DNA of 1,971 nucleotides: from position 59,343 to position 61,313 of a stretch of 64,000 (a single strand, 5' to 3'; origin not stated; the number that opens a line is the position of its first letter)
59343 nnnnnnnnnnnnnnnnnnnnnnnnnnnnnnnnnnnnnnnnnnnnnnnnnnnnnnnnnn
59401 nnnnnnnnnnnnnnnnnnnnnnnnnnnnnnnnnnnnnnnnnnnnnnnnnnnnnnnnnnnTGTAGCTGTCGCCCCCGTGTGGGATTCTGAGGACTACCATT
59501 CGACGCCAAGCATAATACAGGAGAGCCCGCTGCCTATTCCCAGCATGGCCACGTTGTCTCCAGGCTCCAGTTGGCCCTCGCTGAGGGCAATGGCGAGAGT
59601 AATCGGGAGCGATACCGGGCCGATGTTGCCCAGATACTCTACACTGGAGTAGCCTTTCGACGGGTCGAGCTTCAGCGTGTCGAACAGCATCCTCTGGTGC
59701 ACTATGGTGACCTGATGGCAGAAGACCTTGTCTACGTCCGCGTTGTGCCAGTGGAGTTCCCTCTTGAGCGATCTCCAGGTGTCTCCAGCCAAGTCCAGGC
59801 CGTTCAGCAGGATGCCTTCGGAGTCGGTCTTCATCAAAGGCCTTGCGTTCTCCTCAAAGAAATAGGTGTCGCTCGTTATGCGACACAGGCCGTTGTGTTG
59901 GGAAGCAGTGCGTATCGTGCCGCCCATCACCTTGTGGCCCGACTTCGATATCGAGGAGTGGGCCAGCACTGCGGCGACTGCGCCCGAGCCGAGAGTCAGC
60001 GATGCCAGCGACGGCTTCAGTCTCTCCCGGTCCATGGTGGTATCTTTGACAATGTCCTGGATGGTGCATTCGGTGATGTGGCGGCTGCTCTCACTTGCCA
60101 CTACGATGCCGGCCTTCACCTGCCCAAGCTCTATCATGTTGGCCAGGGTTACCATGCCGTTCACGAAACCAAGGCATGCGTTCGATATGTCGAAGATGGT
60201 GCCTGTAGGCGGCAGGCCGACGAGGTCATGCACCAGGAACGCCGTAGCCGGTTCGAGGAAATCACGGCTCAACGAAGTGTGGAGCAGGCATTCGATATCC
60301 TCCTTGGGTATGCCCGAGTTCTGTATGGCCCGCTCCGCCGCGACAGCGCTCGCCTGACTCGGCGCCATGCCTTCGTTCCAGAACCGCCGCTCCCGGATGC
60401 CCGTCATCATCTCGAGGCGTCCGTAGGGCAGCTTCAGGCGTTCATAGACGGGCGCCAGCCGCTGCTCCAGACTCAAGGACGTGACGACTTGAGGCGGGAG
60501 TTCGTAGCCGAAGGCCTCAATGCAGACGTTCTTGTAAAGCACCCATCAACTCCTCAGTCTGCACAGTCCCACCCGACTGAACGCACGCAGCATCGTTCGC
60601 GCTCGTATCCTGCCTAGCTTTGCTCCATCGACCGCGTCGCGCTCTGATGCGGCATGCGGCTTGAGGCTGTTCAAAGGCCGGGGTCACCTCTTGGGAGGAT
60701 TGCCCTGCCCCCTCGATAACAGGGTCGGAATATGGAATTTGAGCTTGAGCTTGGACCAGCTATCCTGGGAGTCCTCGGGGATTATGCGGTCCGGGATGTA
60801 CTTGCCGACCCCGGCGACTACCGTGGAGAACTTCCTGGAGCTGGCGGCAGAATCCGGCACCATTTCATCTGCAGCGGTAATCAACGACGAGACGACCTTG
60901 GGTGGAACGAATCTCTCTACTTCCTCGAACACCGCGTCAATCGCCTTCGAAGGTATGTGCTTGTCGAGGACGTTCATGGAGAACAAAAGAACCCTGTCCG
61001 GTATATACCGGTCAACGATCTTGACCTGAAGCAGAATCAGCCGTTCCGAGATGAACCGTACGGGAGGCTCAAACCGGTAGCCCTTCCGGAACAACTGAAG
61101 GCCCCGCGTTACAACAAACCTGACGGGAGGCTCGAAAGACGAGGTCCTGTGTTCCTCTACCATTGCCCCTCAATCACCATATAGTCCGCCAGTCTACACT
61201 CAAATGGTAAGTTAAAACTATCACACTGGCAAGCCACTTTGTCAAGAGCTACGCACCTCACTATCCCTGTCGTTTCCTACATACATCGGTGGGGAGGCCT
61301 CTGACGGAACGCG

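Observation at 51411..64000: Dedicated FAS-II-like operon with its own ACP, Sfp-type PPTase, two CrtI/RetSat-family oxidoreductases, DUF362 and a condensation-type acyltransferase: candidate specialised lipid or polyene pathway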

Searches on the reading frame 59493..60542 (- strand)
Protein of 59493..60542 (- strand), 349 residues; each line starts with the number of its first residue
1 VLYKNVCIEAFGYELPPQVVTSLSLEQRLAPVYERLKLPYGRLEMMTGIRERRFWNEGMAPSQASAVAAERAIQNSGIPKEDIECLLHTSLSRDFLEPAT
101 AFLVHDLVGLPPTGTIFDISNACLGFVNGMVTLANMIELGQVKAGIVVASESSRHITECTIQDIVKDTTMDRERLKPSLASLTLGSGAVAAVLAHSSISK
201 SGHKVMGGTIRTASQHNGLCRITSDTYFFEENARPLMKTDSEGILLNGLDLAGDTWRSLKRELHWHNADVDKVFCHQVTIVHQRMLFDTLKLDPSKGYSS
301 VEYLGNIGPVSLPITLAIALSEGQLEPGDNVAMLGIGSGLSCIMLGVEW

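Call 3: search_protein_families(library=pfam, proteins=[window:59493-60542:-], max_evalue=0.001)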
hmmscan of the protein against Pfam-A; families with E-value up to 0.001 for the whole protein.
window:59493-60542:- (349 aa): 3 families
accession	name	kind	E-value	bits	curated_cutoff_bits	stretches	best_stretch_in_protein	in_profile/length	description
PF08541.16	ACP_syn_III_C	-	1.7e-17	63.8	26.6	1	264-348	5-89/90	3-Oxoacyl-[acyl-carrier-protein (ACP)] synthase III C terminal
PF08545.16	ACP_syn_III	-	5e-08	33.1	24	1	117-207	1-73/80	3-Oxoacyl-[acyl-carrier-protein (ACP)] synthase III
PF00108.29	Thiolase_N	-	7.2e-05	22.7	26.4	1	62-179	24-141/260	Thiolase, N-terminal domain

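Call 5: search_protein_families(library=ncbifam, proteins=[window:59493-60542:-], max_evalue=0.00001)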
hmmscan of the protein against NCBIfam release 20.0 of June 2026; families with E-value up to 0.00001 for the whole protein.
window:59493-60542:- (349 aa): 11 families
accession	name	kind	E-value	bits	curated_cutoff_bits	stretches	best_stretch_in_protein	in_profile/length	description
NF006720.0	PRK09258.1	equivalog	1.1e-130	435.9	285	1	1-349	1-338/338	3-oxoacyl-ACP synthase III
NF006829.0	PRK09352.1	subfamily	1.3e-32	113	249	1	6-345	5-317/322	beta-ketoacyl-ACP synthase 3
NF004623.0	PRK05963.1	equivalog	2.1e-28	99.6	437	1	3-341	3-320/328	beta-ketoacyl-ACP synthase III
TIGR00747.1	fabH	subfamily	3.4e-28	98.6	292.1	1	10-341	7-314/322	beta-ketoacyl-ACP synthase III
NF005541.0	PRK07204.1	equivalog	1.1e-26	94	402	1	4-342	3-322/329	beta-ketoacyl-ACP synthase III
NF009519.0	PRK12880.1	equivalog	5.3e-10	39.1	436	1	27-156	26-155/353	beta-ketoacyl-ACP synthase III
NF005308.0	PRK06840.1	equivalog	7.5e-09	35.1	315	0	5-143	4-136/339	3-oxoacyl-ACP synthase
NF003274.0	PRK04262.1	equivalog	4.1e-08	32.6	244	1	66-154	56-144/347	hydroxymethylglutaryl-CoA synthase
NF005293.2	PRK06816.1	subfamily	1.4e-07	30.9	450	0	67-179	67-178/378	StlD/DarB family beta-ketosynthase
NF005703.0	PRK07515.1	equivalog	2.6e-06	26.6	304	1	50-151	85-184/373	beta-ketoacyl-ACP synthase III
TIGR01835.1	HMG-CoA-S_prok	equivalog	9.5e-06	24.6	360.35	0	66-156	54-142/382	hydroxymethylglutaryl-CoA synthase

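Call 53: search_solved_structures(query=window:59493-60542:-, max_evalue=0.00001, show_alignments=1)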
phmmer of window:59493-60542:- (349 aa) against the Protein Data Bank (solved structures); distinct sequences matched with E-value up to 0.00001: 53.
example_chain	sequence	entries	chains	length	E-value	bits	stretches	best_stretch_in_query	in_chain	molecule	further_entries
3row_A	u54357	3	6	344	7.4e-62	212.7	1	1-349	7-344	3-oxoacyl-[ACP] synthase III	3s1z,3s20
3s21_A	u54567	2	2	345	7.5e-62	212.7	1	1-349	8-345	3-oxoacyl-[ACP] synthase III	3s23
5vxf_A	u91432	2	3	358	2.3e-61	211.1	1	1-349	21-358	3-oxoacyl-[ACP] synthase III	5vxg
5vxh_A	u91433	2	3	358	2.3e-61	211.1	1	1-349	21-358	3-oxoacyl-[ACP] synthase III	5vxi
3fk5_A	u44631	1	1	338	2.6e-61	210.9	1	1-349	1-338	3-oxoacyl-synthase III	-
5vxd_A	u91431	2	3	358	6e-61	209.7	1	1-349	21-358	3-oxoacyl-[ACP] synthase III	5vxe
6b2s_A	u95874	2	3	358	8.2e-61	209.2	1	1-349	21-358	3-oxoacyl-[ACP] synthase III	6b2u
6b2t_A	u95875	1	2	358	1.6e-60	208.3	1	1-349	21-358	3-oxoacyl-[ACP] synthase III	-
4kti_A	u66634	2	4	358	1.6e-60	208.3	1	1-349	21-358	3-oxoacyl-[ACP] synthase III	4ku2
4ktm_A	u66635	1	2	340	1.8e-60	208.1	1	1-349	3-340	3-oxoacyl-[ACP] synthase III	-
6b2r_A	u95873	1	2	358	2.1e-60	207.9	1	1-349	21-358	3-oxoacyl-[ACP] synthase III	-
4ku3_A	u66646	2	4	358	2.2e-60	207.9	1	1-349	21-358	3-oxoacyl-[ACP] synthase III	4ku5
8vd9_A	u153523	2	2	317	2e-19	73.2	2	14-158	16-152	Beta-ketoacyl-[acyl-carrier-protein] synthase III 1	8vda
4dfe_A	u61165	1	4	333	3.7e-19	72.3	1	11-341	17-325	3-oxoacyl-[acyl-carrier-protein] synthase 3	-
4wzu_A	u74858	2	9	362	5.2e-17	65.3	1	43-160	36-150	3-oxoacyl-[acyl-carrier-protein] synthase 3 protein 2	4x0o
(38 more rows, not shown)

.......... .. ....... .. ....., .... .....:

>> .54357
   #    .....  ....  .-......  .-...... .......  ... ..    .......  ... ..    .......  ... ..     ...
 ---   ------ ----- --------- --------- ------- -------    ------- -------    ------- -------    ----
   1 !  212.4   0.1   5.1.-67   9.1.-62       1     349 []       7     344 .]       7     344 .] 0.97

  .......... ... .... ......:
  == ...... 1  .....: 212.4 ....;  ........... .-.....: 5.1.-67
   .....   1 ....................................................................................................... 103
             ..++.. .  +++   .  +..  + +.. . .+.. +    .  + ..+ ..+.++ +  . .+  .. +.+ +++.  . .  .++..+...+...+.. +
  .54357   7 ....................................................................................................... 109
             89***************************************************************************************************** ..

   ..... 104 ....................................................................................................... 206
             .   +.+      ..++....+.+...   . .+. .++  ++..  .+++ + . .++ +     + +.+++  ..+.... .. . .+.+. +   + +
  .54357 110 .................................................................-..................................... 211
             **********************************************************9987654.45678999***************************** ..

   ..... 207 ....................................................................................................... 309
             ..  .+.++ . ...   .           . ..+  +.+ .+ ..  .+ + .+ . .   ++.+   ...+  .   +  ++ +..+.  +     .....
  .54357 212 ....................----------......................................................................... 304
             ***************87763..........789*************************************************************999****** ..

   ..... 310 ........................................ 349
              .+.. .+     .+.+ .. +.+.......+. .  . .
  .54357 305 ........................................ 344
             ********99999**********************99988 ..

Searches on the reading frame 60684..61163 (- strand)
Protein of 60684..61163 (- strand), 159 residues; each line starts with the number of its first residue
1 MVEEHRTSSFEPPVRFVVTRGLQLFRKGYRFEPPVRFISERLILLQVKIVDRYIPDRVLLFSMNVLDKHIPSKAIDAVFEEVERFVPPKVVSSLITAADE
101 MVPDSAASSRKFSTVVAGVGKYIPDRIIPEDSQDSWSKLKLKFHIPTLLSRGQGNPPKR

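Call 4: search_protein_families(library=pfam, proteins=[window:60684-61163:-], max_evalue=0.001)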
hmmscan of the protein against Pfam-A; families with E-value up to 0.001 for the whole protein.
window:60684-61163:- (159 aa): 0 families

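Call 85: search_protein_families(library=pfam, proteins=[window:60684-61163:-], max_evalue=1)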
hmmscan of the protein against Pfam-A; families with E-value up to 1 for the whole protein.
window:60684-61163:- (159 aa): 1 family
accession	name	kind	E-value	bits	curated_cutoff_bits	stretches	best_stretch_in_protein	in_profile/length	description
PF17871.7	AAA_lid_9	-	0.63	10.4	22.8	0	46-76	21-51/104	AAA lid domain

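Call 96: search_protein_families(library=ncbifam, proteins=[window:60684-61163:-], max_evalue=0.01)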
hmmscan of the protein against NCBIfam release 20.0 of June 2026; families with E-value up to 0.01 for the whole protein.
window:60684-61163:- (159 aa): 0 families
